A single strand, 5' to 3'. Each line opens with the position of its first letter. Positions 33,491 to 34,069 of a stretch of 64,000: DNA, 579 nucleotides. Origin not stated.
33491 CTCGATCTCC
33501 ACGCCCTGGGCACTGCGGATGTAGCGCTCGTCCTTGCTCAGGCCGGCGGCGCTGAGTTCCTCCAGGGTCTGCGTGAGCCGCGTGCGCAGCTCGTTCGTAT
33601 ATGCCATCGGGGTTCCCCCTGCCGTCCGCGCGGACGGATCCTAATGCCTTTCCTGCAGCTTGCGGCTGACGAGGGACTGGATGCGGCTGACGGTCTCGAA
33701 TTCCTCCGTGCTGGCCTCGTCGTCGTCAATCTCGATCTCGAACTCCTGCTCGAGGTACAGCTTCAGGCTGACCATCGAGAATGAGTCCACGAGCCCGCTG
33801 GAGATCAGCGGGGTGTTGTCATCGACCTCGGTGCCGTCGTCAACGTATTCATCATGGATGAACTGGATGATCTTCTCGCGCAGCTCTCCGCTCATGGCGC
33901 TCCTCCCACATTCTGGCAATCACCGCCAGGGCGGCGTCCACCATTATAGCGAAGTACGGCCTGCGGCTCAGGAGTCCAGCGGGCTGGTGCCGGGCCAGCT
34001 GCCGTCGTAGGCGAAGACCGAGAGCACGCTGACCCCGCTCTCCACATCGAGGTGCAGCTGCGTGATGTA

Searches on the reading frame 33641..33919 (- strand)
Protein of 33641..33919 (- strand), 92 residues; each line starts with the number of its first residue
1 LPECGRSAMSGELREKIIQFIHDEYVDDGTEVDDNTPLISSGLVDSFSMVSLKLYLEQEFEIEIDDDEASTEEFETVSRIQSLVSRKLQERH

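Call 13: search_protein_families(library=pfam, proteins=[window:33641-33919:-], max_evalue=0.001)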
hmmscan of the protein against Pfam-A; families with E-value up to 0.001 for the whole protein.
window:33641-33919:- (92 aa): 2 families
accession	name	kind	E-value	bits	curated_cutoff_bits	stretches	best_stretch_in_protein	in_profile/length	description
PF00550.31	PP-binding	-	3.3e-05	24.5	20.8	1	28-79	14-62/67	Phosphopantetheine attachment site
PF23297.2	ACP_SdgA_C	-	0.00038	20.9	27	1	7-64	5-61/95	Highly reducing polyketide synthase sdgA, C-terminal ACP domain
